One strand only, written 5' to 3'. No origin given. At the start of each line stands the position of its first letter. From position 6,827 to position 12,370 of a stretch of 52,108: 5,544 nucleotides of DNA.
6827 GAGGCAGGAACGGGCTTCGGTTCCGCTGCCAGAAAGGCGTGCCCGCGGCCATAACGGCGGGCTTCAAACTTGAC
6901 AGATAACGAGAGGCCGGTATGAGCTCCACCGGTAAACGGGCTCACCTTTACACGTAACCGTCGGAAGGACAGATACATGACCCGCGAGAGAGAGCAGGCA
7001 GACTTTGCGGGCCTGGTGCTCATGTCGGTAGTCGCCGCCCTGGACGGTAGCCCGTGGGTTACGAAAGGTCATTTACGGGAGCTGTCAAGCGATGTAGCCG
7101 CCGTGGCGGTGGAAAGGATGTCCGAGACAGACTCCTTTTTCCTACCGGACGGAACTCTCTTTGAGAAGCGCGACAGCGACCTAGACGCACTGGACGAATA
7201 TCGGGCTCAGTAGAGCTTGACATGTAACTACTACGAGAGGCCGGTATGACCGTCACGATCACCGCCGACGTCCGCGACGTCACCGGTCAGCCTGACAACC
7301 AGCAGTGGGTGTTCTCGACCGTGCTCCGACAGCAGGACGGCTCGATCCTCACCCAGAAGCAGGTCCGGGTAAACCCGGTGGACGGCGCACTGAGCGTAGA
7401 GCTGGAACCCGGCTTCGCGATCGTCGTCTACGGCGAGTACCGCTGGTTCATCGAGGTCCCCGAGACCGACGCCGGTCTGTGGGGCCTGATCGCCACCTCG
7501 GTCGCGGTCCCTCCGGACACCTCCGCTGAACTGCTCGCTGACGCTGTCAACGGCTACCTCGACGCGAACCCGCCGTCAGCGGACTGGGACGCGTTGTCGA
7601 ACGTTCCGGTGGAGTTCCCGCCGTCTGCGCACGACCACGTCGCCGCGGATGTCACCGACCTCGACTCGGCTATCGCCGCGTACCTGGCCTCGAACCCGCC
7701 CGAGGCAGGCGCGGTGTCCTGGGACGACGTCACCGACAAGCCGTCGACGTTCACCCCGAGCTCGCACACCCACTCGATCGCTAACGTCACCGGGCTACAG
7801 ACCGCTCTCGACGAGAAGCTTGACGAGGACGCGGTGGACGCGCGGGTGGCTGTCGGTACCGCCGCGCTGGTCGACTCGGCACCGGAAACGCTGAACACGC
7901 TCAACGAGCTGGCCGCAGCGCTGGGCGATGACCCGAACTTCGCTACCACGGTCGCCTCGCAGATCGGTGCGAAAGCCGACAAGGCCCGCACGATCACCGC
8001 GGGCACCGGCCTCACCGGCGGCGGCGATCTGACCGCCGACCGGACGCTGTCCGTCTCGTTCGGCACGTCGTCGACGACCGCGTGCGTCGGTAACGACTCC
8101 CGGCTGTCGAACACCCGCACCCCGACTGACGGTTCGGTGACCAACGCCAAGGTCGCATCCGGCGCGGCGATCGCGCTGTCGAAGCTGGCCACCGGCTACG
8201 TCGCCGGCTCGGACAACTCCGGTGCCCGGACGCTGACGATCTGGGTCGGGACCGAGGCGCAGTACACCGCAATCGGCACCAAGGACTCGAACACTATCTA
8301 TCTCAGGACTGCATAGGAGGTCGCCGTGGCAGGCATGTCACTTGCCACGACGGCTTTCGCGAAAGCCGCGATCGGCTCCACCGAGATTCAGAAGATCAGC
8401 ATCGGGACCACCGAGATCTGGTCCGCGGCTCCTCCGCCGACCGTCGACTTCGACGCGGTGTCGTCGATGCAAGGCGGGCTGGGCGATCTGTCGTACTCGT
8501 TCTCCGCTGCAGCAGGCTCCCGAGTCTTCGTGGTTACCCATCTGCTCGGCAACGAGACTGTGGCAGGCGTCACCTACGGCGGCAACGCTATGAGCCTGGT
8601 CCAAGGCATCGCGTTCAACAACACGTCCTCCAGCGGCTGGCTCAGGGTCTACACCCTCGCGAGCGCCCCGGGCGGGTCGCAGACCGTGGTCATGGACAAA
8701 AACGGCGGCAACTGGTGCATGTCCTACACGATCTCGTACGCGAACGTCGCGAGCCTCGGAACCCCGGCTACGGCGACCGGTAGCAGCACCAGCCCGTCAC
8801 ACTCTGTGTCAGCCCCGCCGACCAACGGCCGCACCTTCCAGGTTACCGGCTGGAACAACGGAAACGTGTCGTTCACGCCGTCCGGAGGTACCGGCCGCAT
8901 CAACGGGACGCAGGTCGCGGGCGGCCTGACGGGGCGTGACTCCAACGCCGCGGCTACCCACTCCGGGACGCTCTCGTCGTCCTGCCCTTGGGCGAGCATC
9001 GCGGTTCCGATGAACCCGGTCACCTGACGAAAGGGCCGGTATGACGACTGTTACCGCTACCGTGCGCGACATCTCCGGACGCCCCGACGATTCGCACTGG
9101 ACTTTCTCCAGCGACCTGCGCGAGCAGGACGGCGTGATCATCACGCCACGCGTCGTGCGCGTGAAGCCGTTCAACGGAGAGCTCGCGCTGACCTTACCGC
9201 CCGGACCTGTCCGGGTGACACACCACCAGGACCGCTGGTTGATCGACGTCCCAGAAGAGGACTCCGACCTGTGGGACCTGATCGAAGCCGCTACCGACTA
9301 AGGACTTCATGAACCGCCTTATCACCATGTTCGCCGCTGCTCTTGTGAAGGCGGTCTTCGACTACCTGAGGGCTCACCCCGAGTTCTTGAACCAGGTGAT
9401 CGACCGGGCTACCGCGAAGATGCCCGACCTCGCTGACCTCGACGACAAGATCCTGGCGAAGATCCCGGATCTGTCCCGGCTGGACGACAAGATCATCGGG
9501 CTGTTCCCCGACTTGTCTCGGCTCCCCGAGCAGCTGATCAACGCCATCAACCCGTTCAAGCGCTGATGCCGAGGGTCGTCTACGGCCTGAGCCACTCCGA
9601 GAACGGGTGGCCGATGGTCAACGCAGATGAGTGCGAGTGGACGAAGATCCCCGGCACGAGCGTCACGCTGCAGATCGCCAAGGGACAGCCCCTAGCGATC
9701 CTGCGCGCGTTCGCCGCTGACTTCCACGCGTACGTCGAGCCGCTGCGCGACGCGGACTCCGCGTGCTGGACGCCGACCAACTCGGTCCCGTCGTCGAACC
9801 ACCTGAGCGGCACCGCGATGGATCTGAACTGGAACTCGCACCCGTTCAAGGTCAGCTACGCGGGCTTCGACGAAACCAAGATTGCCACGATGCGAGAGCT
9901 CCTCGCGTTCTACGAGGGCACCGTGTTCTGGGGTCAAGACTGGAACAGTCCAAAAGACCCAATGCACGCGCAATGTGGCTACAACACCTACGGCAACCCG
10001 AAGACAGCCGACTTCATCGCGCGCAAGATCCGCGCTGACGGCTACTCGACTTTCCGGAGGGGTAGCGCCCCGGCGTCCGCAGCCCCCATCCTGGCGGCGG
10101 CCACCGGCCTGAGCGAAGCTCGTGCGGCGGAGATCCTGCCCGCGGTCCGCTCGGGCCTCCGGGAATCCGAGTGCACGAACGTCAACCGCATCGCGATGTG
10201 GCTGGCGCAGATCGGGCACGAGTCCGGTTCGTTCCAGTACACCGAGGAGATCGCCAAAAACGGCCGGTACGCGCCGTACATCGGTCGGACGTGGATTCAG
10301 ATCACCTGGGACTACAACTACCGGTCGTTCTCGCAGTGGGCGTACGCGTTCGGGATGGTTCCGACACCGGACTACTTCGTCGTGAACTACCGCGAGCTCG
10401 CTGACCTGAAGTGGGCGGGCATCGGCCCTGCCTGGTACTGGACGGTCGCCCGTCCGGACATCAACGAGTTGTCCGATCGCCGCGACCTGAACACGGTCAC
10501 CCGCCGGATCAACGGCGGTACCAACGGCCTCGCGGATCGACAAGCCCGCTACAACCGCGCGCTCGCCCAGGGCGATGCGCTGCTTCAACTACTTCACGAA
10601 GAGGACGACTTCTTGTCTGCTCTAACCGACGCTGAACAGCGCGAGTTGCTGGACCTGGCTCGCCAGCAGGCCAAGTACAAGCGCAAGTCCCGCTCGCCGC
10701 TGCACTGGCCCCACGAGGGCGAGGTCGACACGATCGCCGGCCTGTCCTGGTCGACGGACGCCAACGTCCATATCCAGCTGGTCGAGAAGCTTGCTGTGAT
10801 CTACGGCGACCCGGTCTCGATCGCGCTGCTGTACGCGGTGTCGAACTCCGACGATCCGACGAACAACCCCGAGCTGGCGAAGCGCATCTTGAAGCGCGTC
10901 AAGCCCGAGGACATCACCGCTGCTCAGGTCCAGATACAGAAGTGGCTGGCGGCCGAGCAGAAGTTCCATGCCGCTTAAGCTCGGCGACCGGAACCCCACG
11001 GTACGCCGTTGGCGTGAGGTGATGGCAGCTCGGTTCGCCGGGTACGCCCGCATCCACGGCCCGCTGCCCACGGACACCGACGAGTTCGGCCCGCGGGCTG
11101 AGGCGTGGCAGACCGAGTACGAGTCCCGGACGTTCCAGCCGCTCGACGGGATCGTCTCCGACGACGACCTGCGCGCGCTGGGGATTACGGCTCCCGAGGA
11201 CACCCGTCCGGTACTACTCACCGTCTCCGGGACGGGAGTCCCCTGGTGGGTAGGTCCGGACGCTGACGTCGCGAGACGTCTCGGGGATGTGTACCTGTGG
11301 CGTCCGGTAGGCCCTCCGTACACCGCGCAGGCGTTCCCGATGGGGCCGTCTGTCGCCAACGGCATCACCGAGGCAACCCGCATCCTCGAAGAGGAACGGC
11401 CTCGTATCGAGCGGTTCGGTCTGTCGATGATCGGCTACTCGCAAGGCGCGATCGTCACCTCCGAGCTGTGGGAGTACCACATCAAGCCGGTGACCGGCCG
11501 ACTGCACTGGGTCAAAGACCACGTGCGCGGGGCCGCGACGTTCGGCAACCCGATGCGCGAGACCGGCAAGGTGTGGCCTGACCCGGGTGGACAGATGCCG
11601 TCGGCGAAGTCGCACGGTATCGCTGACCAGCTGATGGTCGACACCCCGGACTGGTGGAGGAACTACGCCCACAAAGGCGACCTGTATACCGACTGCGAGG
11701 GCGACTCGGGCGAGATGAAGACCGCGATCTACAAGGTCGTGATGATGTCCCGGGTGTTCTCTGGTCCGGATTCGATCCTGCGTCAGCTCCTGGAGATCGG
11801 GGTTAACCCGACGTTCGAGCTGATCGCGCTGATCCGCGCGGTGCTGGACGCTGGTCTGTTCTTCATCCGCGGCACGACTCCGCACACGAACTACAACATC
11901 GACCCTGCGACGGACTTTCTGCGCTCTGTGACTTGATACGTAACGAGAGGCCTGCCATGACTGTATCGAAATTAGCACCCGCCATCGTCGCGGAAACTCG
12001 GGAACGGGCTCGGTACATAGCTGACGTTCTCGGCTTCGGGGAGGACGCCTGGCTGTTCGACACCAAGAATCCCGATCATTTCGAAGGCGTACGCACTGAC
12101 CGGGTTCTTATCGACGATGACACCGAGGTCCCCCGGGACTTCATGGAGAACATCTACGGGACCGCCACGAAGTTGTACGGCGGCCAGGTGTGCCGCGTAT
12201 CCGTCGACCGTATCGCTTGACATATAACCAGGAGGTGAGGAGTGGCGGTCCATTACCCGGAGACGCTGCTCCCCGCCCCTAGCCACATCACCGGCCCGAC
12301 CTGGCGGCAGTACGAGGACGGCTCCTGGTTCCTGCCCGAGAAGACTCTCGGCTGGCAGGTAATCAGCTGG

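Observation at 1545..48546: Genome-wide oriented 13-mer network (stoperator-type silencing sites) tied to the resident repressor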

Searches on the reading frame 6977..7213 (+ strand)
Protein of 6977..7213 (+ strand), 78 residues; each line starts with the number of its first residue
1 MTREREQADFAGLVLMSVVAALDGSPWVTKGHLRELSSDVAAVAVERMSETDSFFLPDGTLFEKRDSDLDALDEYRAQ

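Call 63: search_protein_families(library=phrogs, proteins=[window:6977-7213:+], max_evalue=0.001)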
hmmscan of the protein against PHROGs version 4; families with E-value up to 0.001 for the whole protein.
window:6977-7213:+ (78 aa): 1 family
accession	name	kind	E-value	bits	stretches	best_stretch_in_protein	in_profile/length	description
phrog_25307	-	unknown function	6.8e-53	177.5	1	1-78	1-78/78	-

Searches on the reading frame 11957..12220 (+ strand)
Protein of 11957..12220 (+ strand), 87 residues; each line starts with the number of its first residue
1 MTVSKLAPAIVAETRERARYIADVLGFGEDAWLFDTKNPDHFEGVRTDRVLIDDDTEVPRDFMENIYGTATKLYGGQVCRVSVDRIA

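Call 63: search_protein_families(library=phrogs, proteins=[window:11957-12220:+], max_evalue=0.001)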
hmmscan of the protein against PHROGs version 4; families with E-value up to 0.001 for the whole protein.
window:11957-12220:+ (87 aa): 2 families
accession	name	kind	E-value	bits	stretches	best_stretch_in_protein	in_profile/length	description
phrog_4371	-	unknown function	2.3e-27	95.9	1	5-86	4-84/85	-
phrog_2074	-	unknown function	0.00024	22.4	1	9-81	6-78/83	-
